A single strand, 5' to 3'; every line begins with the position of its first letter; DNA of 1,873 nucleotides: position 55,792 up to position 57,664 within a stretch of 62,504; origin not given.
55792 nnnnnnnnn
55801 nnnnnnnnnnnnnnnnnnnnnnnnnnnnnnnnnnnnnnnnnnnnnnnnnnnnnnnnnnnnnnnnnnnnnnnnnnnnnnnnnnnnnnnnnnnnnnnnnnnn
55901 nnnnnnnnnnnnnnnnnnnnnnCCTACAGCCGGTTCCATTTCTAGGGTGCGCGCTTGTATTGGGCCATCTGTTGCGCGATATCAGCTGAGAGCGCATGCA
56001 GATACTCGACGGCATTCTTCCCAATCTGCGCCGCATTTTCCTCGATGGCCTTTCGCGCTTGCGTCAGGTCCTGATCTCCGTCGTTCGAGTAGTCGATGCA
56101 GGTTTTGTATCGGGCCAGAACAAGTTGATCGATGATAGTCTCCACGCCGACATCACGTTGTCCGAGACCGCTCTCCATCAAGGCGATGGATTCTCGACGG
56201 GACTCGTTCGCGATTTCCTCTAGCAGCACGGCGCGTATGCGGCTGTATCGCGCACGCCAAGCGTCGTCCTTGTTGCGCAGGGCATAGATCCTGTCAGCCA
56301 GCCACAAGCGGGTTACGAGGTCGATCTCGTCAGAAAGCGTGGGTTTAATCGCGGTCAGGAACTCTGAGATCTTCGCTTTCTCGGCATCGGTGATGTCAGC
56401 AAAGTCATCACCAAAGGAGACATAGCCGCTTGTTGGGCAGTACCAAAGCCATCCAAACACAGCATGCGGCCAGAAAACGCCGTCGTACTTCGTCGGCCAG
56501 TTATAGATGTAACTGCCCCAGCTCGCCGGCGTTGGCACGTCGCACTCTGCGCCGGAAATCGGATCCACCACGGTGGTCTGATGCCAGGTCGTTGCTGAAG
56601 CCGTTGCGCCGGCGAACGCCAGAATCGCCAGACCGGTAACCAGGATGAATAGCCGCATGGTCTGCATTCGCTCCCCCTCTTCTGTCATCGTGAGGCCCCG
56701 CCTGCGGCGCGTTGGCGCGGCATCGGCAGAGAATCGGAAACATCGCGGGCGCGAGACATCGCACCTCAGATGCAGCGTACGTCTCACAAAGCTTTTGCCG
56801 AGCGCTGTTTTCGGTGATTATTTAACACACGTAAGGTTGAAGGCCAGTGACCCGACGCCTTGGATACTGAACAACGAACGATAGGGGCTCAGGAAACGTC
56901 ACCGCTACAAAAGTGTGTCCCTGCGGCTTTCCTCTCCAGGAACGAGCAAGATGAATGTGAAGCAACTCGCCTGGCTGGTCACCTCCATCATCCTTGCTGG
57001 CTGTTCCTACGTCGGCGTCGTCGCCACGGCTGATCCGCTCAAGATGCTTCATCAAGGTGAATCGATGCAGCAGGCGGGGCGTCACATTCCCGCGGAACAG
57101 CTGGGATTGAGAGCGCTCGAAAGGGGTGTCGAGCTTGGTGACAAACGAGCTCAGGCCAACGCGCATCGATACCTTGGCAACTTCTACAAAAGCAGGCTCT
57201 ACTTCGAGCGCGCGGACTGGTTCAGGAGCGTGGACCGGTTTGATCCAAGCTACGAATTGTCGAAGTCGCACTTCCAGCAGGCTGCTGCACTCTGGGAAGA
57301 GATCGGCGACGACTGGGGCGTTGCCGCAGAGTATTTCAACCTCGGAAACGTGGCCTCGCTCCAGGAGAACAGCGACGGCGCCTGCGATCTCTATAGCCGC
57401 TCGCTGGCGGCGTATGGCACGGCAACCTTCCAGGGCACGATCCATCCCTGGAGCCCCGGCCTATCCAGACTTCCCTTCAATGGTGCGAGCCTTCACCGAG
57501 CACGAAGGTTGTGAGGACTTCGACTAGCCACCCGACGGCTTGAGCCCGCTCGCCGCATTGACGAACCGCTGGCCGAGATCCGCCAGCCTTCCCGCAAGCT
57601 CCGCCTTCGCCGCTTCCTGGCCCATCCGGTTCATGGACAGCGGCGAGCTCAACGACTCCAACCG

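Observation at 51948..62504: Mosaic, AT-richer accessory island encoding almost only exported proteins of unknown family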

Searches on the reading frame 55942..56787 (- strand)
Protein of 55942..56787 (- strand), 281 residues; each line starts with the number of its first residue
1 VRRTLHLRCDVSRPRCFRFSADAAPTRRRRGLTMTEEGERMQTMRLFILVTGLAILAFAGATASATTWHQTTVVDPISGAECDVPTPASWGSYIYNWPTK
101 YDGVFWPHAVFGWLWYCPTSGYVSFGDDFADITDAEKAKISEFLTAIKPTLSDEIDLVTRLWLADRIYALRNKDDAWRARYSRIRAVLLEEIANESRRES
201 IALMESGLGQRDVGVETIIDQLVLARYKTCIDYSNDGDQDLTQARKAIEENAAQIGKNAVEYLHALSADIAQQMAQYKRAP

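Call 3: search_protein_families(library=pfam, max_evalue=0.1, proteins=[window:55942-56787:-])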
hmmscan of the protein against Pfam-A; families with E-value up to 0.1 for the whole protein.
window:55942-56787:- (281 aa): 0 families

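Call 4: search_protein_families(library=ncbifam, max_evalue=0.1, proteins=[window:55942-56787:-])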
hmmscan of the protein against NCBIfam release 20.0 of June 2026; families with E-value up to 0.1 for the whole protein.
window:55942-56787:- (281 aa): 1 family
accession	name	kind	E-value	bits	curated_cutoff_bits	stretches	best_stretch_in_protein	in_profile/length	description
NF009377.1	PRK12740.1-1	equivalog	0.07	11.5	890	1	169-226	195-250/700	elongation factor G-like protein EF-G2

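Call 23: search_solved_structures(query=window:55942-56667:-, max_evalue=10)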
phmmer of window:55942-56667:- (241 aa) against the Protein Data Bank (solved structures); distinct sequences matched with E-value up to 10: 0.

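Call 31: search_protein_families(library=padloc, max_evalue=0.01, proteins=[window:55942-56787:-])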
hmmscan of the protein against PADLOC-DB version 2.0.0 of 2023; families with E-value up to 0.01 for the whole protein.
window:55942-56787:- (281 aa): 0 families

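Call 52: find_homologous_proteins(query=window:55942-56667:-, max_evalue=0.001)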
Query window:55942-56667:- (241 aa): 4 proteins with E <= 0.001 among 664 candidates.
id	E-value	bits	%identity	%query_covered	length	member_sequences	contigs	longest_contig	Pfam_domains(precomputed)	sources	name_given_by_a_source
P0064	6.7e-159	545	100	100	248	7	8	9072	-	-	-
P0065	1.1e-93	331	100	65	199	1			-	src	-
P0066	7.2e-39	152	37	93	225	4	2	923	-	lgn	-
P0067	6.6e-28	116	40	60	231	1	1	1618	-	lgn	-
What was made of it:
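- Tried and rejected: The P3 search found two relatives (call 52).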

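Call 62: find_encoding_contigs(protein=P0067, flank=5000, max_places=4)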
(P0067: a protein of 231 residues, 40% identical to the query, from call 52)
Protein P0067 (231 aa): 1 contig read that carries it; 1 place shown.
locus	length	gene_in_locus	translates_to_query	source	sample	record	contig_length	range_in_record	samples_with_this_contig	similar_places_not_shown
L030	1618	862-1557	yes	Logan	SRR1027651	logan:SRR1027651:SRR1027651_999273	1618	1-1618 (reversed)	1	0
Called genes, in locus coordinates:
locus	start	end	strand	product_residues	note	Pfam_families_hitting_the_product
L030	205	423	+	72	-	-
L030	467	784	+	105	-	-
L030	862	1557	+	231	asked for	-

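Call 86: search_protein_families(library=phrogs, max_evalue=0.01, proteins=[window:55942-56667:-])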
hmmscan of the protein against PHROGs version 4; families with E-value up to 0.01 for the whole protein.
window:55942-56667:- (241 aa): 0 families

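Call 87: search_protein_families(library=pfam, max_evalue=0.1, proteins=[L030:205-423:+, L030:467-784:+])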
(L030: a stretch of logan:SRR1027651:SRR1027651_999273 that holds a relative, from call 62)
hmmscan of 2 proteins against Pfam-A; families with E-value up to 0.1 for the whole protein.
L030:205-423:+ (72 aa): 1 family
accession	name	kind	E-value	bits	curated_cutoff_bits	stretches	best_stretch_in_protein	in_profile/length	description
PF08789.15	PBCV_basic_adap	-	0.023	15.3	20.4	1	35-54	15-33/38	PBCV-specific basic adaptor domain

L030:467-784:+ (105 aa): 0 families

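Call 99: search_solved_structures(query=A6, max_evalue=1)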
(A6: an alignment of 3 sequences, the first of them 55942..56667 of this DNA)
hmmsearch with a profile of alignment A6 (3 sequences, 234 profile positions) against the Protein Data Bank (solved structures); distinct sequences matched with E-value up to 1: 2.
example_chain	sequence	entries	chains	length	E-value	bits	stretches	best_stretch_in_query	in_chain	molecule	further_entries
5uxx_B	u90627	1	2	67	0.067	15.9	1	77-124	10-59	Anti-sigma factor NepR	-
4qic_B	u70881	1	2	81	0.1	15.3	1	77-124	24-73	Anti-sigma factor NepR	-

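Call 104: find_related_loci(query=A6, collection=viral_contigs, flank=8000)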
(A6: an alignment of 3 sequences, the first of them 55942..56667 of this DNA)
Query A6 (241 aa) in viral_contigs; peptide patterns used: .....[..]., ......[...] (x = any residue, [..] = any of these).
247 stretches matched a pattern, but none encodes a relative of the query by tblastn (E <= 1e-3).

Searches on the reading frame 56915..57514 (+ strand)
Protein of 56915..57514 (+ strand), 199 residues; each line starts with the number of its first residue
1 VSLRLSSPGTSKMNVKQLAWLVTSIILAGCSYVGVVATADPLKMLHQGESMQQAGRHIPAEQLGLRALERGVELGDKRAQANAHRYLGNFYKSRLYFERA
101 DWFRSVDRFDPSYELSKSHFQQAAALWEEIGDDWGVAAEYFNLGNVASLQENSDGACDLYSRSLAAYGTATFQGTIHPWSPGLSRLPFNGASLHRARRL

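Call 3: search_protein_families(library=pfam, max_evalue=0.1, proteins=[window:56915-57514:+])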
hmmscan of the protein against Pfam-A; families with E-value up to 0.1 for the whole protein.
window:56915-57514:+ (199 aa): 2 families
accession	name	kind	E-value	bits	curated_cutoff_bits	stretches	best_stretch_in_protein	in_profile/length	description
PF13424.12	TPR_12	-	1.2e-09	38.6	30.1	1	113-167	19-75/77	Tetratricopeptide repeat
PF07719.23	TPR_2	-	0.0032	17.9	27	0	137-167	1-31/34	Tetratricopeptide repeat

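Call 4: search_protein_families(library=ncbifam, max_evalue=0.1, proteins=[window:56915-57514:+])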
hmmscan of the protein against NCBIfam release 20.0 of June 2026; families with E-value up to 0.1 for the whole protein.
window:56915-57514:+ (199 aa): 1 family
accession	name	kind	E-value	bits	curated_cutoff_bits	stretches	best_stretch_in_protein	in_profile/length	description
NF041717.1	HaaA_phane_TPR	equivalog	0.00041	18.6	1125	1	64-165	735-820/882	cyclophane-containing RiPP biosynthesis TPR protein HaaT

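Call 31: search_protein_families(library=padloc, max_evalue=0.01, proteins=[window:56915-57514:+])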
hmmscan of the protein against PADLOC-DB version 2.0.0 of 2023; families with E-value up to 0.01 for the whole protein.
window:56915-57514:+ (199 aa): 1 family
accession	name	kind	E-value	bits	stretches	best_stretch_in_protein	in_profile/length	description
PDLC01169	TPR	-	0.0081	13.6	0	113-157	125-208/252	TPR repeats containing protein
